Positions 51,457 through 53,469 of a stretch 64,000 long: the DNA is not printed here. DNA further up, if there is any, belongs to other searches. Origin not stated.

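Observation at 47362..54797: Complex-I membrane-arm-only operon (A-H-J-K-L-M-N) with the proton-pathway residues systematically replaced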

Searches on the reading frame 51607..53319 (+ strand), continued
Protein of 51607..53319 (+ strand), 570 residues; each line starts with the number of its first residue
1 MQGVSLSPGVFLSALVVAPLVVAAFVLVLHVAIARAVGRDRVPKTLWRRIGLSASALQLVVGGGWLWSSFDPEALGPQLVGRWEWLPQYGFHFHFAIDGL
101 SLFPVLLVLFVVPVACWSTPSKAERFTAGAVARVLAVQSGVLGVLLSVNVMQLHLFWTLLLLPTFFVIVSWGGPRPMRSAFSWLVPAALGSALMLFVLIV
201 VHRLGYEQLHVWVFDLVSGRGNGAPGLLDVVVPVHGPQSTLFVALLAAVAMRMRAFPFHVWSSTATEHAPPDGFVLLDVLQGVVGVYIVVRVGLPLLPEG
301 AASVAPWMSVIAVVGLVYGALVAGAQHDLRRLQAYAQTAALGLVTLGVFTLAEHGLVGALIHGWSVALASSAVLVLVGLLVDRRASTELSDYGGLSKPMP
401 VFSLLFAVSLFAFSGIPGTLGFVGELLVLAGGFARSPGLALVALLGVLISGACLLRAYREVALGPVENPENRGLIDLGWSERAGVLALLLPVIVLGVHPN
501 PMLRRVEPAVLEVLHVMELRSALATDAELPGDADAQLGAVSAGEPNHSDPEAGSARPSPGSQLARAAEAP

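Call 16: find_encoding_contigs(protein=P0014, flank=10000, max_places=3)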
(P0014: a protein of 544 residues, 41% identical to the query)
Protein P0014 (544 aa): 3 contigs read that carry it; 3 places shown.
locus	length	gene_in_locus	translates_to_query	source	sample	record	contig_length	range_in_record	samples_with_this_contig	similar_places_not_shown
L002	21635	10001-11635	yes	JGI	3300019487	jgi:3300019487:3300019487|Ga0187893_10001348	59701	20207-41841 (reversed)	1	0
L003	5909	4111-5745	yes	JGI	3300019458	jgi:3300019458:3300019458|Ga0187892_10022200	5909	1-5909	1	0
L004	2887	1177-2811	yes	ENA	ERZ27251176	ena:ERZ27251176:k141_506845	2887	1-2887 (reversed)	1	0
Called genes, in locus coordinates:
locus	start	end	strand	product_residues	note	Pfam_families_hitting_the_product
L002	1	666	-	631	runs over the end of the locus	PF01926:MMR_HSR1, PF02421:FeoB_N, PF07670:Gate, PF07664:FeoB_C, PF07670:Gate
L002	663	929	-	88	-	PF04023:FeoA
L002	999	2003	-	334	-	PF01210:NAD_Gly3P_dh_N, PF02558:ApbA, PF03435:Sacchrp_dh_NADP (weak), PF03807:F420_oxidored, PF07479:NAD_Gly3P_dh_C, PF20618:GPD_NAD_C_bact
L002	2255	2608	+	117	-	PF00507:Oxidored_q4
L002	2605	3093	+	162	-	PF01257:2Fe-2S_thioredx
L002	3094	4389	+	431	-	PF01512:Complex1_51K, PF10531:SLBB (weak), PF10589:NADH_4Fe-4S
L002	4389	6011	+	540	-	PF00111:Fer2 (faint), PF13510:Fer2_4, PF10588:NADH-G_4Fe-4S_3, PF22117:Fer4_Nqo3, PF04879:Molybdop_Fe4S4 (weak), PF22151:Fer4_NDSU1 (weak), PF00384:Molybdopterin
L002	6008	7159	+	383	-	PF00146:NADHdh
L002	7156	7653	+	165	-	PF00499:Oxidored_q3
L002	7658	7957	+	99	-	PF00420:Oxidored_q2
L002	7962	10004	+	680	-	PF00662:Proton_antipo_N, PF00361:Proton_antipo_M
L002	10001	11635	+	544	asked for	PF01059:Oxidored_q5_N (weak), PF00361:Proton_antipo_M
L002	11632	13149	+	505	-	PF00361:Proton_antipo_M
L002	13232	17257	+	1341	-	PF07995:GSDH, PF07691:PA14, PF05345:He_PIG, PF07691:PA14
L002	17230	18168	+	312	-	PF00781:DAGK_cat, PF19279:YegS_C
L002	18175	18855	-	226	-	PF00535:Glycos_transf_2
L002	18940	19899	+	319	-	PF03279:Lip_A_acyltrans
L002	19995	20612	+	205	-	PF00378:ECH_1, PF16113:ECH_2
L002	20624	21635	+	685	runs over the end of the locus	PF00005:ABC_tran, PF13304:AAA_21 (faint), PF01494:FAD_binding_3, PF01266:DAO (faint), PF04820:Trp_halogenase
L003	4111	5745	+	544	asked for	PF01059:Oxidored_q5_N (weak), PF00361:Proton_antipo_M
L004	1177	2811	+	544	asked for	PF01059:Oxidored_q5_N (weak), PF00361:Proton_antipo_M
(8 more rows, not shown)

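Call 17: find_encoding_contigs(protein=P0001, flank=10000, max_places=2)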
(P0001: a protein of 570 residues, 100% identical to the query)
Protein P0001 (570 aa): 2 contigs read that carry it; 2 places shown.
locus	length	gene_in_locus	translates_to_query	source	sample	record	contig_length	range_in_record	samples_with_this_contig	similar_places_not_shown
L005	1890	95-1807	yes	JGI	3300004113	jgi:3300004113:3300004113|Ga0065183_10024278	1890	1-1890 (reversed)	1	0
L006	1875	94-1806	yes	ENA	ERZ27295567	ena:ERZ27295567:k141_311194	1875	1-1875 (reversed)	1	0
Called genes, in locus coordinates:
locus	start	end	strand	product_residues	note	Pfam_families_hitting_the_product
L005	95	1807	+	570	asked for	PF00361:Proton_antipo_M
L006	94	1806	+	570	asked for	PF00361:Proton_antipo_M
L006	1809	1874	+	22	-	?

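Call 18: find_encoding_contigs(protein=P0007, flank=10000, max_places=2)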
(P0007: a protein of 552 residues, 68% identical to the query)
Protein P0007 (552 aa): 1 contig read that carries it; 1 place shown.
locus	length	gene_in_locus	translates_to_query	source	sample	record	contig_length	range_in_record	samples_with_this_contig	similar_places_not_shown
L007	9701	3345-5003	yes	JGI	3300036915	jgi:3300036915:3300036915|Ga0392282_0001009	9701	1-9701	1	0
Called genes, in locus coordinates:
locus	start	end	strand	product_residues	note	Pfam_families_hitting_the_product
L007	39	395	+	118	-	PF00146:NADHdh (weak)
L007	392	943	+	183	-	PF00499:Oxidored_q3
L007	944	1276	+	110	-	PF00420:Oxidored_q2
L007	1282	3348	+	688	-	PF00662:Proton_antipo_N (weak), PF00361:Proton_antipo_M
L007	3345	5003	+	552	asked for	PF00361:Proton_antipo_M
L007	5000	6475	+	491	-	PF00361:Proton_antipo_M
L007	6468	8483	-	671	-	PF00009:GTP_EFTU, PF03144:GTP_EFTU_D2, PF09106:WHD_2nd_SelB, PF09107:WHD_3rd_SelB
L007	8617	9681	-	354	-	PF00587:tRNA-synt_2b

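Call 19: find_encoding_contigs(protein=P0009, flank=10000, max_places=4)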
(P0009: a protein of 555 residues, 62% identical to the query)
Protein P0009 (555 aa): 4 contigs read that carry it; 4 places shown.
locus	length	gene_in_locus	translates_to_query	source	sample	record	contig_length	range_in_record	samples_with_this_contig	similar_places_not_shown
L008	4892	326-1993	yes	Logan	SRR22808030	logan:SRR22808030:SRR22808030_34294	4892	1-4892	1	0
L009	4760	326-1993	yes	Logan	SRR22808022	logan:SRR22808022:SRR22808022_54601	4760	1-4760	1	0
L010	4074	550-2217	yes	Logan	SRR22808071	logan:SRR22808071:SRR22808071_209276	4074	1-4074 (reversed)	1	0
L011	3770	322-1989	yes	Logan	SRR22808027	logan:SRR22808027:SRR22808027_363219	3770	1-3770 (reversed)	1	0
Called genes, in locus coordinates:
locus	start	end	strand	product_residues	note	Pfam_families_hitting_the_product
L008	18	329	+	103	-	-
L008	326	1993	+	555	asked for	PF00361:Proton_antipo_M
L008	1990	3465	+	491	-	PF00361:Proton_antipo_M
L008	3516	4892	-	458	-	?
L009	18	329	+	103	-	-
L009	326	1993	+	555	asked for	PF00361:Proton_antipo_M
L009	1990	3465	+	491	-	PF00361:Proton_antipo_M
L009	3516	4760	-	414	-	?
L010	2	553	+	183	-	?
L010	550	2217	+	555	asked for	PF00361:Proton_antipo_M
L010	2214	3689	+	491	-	PF00361:Proton_antipo_M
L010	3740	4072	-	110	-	?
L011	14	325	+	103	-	-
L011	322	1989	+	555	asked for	PF00361:Proton_antipo_M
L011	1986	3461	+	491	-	PF00361:Proton_antipo_M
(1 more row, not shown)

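Call 22: find_related_loci(query=A1, collection=genome_contigs, flank=10000)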
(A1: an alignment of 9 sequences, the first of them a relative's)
Query A1 (570 aa) in genome_contigs; peptide patterns used: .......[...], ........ (x = any residue, [..] = any of these).
37 stretches matched a pattern; 1 encode a relative of the query (tblastn E <= 1e-3); 1 distinct loci.
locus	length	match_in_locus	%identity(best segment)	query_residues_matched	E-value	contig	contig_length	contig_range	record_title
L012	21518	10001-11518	75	35-536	0e+0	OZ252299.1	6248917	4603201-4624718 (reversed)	MAG: Myxococcota bacterium isolate d096e52c-8650-4dc2-924d-61961b4435f2 genome assembly, chromosome: 1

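Call 27: find_homologous_proteins(query=L002:3094-4389:+, max_evalue=1e-30)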
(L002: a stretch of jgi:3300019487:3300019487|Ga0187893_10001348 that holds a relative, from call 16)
Query L002:3094-4389:+ (431 aa): 8000 proteins with E <= 1e-30 among 8000 candidates; the best 120 are listed.
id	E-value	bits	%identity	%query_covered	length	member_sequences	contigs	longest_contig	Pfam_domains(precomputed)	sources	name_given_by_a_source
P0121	1.8e-297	1004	100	100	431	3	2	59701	PF10531.16,PF10589.15,PF01512.23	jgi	-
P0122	1.6e-290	981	97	100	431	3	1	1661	PF10531.16,PF10589.15,PF22461.3,PF01512.23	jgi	jgi:NADH-quinone oxidoreductase subunit F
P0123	5.3e-279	943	94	100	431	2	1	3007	PF10531.16,PF10589.15,PF22461.3,PF01512.23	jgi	jgi:NADH-quinone oxidoreductase subunit F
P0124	1.6e-275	932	92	100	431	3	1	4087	PF10531.16,PF10589.15,PF22461.3,PF01512.23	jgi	jgi:NADH-quinone oxidoreductase subunit F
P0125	1.8e-267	905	89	100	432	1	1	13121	PF10531.16,PF10589.15,PF01512.23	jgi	jgi:NADH-quinone oxidoreductase subunit F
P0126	4.3e-263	891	88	100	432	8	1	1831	PF10531.16,PF10589.15,PF01512.23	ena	-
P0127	4.8e-263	891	89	100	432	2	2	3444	PF10531.16,PF10589.15,PF22461.3,PF01512.23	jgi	jgi:NADH-quinone oxidoreductase subunit F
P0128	1.2e-254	863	85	100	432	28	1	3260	PF10531.16,PF10589.15,PF22461.3,PF01512.23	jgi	jgi:NADH-quinone oxidoreductase subunit F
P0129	1.4e-254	863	86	100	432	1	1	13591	PF10531.16,PF10589.15,PF01512.23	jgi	jgi:NADH-quinone oxidoreductase subunit F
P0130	2.5e-253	859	85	100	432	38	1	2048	PF10531.16,PF10589.15,PF22461.3,PF01512.23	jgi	jgi:NADH-quinone oxidoreductase subunit F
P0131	8.9e-253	857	84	100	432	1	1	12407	PF10531.16,PF10589.15,PF22461.3,PF01512.23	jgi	jgi:NADH-quinone oxidoreductase subunit F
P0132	3.2e-252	855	85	100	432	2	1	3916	PF10531.16,PF10589.15,PF22461.3,PF01512.23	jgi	jgi:NADH-quinone oxidoreductase subunit F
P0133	6.0e-252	854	84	100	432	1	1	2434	PF10531.16,PF10589.15,PF01512.23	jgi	-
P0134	2.1e-251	852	84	100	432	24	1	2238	PF10531.16,PF10589.15,PF22461.3,PF01512.23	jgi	jgi:NADH-quinone oxidoreductase subunit F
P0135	4.0e-250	848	83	100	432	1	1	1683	PF10531.16,PF10589.15,PF22461.3,PF01512.23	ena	-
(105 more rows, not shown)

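Call 36: find_encoding_contigs(protein=P0055, flank=10000, max_places=1)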
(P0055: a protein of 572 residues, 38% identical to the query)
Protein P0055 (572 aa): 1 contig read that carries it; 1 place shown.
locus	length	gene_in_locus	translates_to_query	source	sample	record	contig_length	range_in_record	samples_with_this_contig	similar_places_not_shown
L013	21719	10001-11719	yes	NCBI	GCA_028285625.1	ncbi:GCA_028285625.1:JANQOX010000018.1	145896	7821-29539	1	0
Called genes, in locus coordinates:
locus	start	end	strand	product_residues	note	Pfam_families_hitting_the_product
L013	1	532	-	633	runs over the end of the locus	PF01926:MMR_HSR1, PF02421:FeoB_N, PF07670:Gate, PF07664:FeoB_C, PF07670:Gate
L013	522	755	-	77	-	PF04023:FeoA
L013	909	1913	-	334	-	PF01210:NAD_Gly3P_dh_N, PF02558:ApbA (faint), PF03435:Sacchrp_dh_NADP (faint), PF03807:F420_oxidored, PF07479:NAD_Gly3P_dh_C, PF20618:GPD_NAD_C_bact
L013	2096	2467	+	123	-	PF00507:Oxidored_q4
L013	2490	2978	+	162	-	PF01257:2Fe-2S_thioredx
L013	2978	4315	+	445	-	PF01512:Complex1_51K, PF10531:SLBB, PF22461:SLBB_2, PF10589:NADH_4Fe-4S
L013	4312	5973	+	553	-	PF13510:Fer2_4, PF10588:NADH-G_4Fe-4S_3, PF22117:Fer4_Nqo3, PF22151:Fer4_NDSU1 (weak), PF00384:Molybdopterin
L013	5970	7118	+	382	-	PF00146:NADHdh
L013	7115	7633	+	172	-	PF00499:Oxidored_q3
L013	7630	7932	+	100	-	PF00420:Oxidored_q2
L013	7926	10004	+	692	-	PF00662:Proton_antipo_N, PF00361:Proton_antipo_M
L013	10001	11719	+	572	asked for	PF00361:Proton_antipo_M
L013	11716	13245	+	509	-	PF00361:Proton_antipo_M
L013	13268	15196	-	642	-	PF00009:GTP_EFTU, PF01926:MMR_HSR1 (weak), PF03144:GTP_EFTU_D2, PF25461:Beta-barrel_SelB, PF09106:WHD_2nd_SelB, PF09107:WHD_3rd_SelB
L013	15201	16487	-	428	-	PF02403:Seryl_tRNA_N, PF00587:tRNA-synt_2b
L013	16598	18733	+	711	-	PF00497:SBP_bac_3, PF00512:HisKA, PF02518:HATPase_c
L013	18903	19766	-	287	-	PF00117:GATase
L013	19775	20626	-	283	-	PF02668:TauD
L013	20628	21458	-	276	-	PF05721:PhyH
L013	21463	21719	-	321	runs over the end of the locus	PF00291:PALP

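Call 39: find_related_loci(query=A1, collection=metagenome_contigs, flank=10000)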
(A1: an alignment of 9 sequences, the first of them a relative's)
Query A1 (570 aa) in metagenome_contigs; peptide patterns used: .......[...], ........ (x = any residue, [..] = any of these).
53 stretches matched a pattern; 1 encode a relative of the query (tblastn E <= 1e-3); 1 distinct loci.
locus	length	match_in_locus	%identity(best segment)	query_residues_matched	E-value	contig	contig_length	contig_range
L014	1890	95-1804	100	1-570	0e+0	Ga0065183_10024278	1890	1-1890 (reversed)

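Call 40: find_encoding_contigs(protein=P0006, flank=10000, max_places=1)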
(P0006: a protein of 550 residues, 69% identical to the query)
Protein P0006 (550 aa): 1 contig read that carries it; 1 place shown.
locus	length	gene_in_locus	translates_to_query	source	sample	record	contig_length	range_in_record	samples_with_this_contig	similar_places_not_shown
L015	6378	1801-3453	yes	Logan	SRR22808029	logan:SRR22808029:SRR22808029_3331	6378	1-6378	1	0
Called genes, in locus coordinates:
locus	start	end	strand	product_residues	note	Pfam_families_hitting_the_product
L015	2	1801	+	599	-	?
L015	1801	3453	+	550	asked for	PF00361:Proton_antipo_M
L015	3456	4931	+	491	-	PF00361:Proton_antipo_M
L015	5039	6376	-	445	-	?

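Call 41: find_encoding_contigs(protein=P0002, flank=10000, max_places=1)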
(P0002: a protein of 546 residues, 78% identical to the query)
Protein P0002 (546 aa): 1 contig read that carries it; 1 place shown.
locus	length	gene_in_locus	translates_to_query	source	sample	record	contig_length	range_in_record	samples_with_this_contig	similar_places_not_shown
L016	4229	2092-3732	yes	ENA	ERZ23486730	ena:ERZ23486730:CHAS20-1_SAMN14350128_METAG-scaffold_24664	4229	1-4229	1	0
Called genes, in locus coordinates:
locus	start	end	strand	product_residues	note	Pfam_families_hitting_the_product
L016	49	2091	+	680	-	PF00662:Proton_antipo_N (weak), PF00361:Proton_antipo_M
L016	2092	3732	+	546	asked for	PF00361:Proton_antipo_M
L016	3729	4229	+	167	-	?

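Call 45: find_encoding_contigs(protein=P0025, flank=10000, max_places=2)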
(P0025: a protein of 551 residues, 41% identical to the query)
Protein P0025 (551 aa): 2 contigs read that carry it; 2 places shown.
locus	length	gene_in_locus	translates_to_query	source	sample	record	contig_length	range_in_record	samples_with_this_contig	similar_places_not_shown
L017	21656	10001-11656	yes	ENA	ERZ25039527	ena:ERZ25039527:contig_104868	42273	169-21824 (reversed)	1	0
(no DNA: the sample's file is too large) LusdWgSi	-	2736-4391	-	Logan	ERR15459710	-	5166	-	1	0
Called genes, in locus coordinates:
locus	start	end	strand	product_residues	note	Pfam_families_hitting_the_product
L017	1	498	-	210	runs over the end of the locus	PF03706:LPG_synthase_TM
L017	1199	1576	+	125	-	-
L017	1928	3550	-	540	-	PF01926:MMR_HSR1, PF02421:FeoB_N, PF07670:Gate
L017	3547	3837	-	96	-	PF04023:FeoA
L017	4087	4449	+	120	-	PF00507:Oxidored_q4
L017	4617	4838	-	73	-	-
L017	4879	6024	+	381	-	PF22117:Fer4_Nqo3, PF00384:Molybdopterin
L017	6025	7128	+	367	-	PF00146:NADHdh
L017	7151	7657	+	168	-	PF00499:Oxidored_q3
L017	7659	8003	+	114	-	PF00420:Oxidored_q2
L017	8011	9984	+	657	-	PF00662:Proton_antipo_N, PF00361:Proton_antipo_M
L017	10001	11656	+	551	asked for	PF00361:Proton_antipo_M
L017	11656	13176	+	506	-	PF00361:Proton_antipo_M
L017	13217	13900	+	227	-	PF00912:Transgly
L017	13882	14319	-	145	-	PF00043:GST_C, PF14497:GST_C_3, PF13410:GST_C_2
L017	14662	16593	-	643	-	PF00009:GTP_EFTU, PF01926:MMR_HSR1 (weak), PF03144:GTP_EFTU_D2 (weak), PF09106:WHD_2nd_SelB, PF09107:WHD_3rd_SelB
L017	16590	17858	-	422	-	PF02403:Seryl_tRNA_N, PF00587:tRNA-synt_2b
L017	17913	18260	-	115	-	-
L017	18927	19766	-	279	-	PF13622:4HBT_3 (faint), PF03061:4HBT (weak)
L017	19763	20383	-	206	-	PF14907:NTP_transf_5 (weak)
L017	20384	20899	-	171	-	-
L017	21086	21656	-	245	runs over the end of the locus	?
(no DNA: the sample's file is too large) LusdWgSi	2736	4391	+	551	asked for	PF00361:Proton_antipo_M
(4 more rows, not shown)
